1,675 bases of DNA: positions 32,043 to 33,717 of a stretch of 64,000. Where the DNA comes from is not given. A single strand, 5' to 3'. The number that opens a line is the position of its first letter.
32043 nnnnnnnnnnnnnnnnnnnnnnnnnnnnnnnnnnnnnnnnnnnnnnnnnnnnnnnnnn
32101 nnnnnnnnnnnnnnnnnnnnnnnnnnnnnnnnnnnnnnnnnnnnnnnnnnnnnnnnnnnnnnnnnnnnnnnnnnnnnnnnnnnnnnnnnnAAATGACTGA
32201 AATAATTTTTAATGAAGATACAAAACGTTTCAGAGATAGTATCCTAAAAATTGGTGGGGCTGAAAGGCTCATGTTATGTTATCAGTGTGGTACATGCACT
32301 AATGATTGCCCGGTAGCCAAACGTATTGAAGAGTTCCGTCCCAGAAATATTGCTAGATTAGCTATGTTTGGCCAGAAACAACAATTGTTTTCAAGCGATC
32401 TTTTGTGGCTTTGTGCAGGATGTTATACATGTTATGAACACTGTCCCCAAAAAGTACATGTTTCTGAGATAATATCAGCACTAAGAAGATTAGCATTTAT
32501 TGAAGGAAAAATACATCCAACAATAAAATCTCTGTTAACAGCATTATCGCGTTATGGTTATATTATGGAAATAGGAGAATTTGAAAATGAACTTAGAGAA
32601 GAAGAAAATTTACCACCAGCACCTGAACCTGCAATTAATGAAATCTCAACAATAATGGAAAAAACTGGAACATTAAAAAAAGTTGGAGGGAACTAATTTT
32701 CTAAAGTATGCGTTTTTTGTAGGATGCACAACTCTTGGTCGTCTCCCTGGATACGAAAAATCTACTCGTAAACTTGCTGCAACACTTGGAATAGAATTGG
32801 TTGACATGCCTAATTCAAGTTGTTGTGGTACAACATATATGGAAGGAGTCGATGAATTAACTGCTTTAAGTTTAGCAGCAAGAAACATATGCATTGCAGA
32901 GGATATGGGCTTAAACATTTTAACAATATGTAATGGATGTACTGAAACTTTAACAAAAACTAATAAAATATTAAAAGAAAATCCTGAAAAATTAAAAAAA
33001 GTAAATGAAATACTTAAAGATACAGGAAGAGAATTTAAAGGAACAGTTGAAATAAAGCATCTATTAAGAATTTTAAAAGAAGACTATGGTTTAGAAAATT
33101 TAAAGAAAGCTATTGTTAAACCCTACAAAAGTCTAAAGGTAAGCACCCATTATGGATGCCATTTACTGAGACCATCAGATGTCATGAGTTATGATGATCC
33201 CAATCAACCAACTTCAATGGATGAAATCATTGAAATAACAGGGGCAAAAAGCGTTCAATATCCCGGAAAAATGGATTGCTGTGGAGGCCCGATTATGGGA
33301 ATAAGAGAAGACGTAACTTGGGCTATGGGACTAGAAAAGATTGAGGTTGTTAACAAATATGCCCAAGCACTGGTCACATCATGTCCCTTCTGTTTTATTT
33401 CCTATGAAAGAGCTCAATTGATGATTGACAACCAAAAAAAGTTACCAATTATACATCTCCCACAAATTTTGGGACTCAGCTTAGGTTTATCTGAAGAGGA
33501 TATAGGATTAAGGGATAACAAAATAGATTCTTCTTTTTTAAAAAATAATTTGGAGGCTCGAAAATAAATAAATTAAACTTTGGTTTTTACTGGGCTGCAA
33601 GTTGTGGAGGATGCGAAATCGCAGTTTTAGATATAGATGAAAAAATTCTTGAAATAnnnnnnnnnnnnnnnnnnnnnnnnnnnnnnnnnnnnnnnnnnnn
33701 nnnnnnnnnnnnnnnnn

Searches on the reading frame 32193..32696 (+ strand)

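Call 36: search_protein_families(library=ncbifam, proteins=[window:32193-32696:+], max_evalue=0.00001)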
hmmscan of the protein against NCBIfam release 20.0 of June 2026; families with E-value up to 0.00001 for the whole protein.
window:32193-32696:+ (167 aa): 12 families
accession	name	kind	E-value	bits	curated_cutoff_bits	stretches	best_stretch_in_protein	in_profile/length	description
TIGR03290.1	CoB_CoM_SS_C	equivalog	1.1e-29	103.3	160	1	27-147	2-121/144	CoB--CoM heterodisulfide reductase subunit C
NF041890.1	hdrC_Methbact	equivalog_domain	6.7e-19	68.2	270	1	7-116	6-116/192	ferredoxin:CoB-CoM heterodisulfide reductase subunit HdrC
NF038018.1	qmoC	equivalog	6.6e-18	65.3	300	1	13-114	5-104/360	quinone-interacting membrane-bound oxidoreductase complex subunit QmoC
NF041779.1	hetero_SS_HdrC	equivalog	4.5e-15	55.6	350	1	27-106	31-108/198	ferredoxin:CoB-CoM heterodisulfide reductase subunit HdrC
NF008369.0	PRK11168.1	equivalog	2.4e-11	43.2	278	1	26-99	10-85/401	anaerobic glycerol-3-phosphate dehydrogenase subunit C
NF004898.0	PRK06259.1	equivalog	1.1e-07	30.9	385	1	14-111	121-226/488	fumarate reductase (CoM/CoB) subunit TfrB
TIGR00384.1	dhsB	subfamily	3.1e-07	30.1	88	1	10-98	123-222/222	succinate dehydrogenase and fumarate reductase iron-sulfur protein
TIGR00273.1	TIGR00273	equivalog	4.2e-07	29.2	444.8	1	25-107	291-378/432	LutB/LldF family L-lactate oxidation iron-sulfur protein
NF045670.1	quin_L_LdhH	equivalog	1.1e-06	27.3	800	1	23-108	300-390/706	L-lactate dehydrogenase (quinone) large subunit LdhH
TIGR03379.1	glycerol3P_GlpC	equivalog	4.5e-06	25.7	279.9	1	29-99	7-79/397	anaerobic glycerol-3-phosphate dehydrogenase subunit GlpC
NF004616.0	PRK05950.1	subfamily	5.3e-06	25.7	228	0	24-101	144-233/238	succinate dehydrogenase iron-sulfur subunit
NF009226.0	PRK12576.1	equivalog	7.8e-06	25.4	344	0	28-101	155-237/317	succinate dehydrogenase/fumarate reductase iron-sulfur subunit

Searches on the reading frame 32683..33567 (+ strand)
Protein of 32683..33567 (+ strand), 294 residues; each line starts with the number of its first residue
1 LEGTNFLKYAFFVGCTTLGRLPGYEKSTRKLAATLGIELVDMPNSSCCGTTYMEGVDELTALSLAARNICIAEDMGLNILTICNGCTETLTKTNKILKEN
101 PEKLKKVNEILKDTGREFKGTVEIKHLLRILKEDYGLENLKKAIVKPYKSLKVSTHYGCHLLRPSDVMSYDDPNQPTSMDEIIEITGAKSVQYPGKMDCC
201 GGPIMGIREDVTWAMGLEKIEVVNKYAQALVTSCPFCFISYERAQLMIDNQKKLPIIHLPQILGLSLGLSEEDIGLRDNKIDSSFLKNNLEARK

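Call 36: search_protein_families(library=ncbifam, proteins=[window:32683-33567:+], max_evalue=0.00001)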
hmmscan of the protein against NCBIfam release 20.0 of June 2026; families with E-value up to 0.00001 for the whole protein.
window:32683-33567:+ (294 aa): 5 families
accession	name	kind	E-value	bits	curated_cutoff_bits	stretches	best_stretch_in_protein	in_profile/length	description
TIGR03288.1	CoB_CoM_SS_B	equivalog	2.2e-84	283.2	345.15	1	8-284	1-284/290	CoB--CoM heterodisulfide reductase subunit B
NF042965.1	MFR_anch_SdhE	equivalog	2.6e-54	184.7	500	1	8-284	2-279/282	8-methylmenaquinol:fumarate reductase membrane anchor subunit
NF041780.1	hetero_SS_HdrB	equivalog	2.6e-28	99.2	450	1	11-272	8-286/304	ferredoxin:CoB-CoM heterodisulfide reductase subunit HdrB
NF004898.0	PRK06259.1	equivalog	2.3e-19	69.4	385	1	7-259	262-480/488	fumarate reductase (CoM/CoB) subunit TfrB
NF045670.1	quin_L_LdhH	equivalog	7.4e-15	54.3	800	1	8-261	468-703/706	L-lactate dehydrogenase (quinone) large subunit LdhH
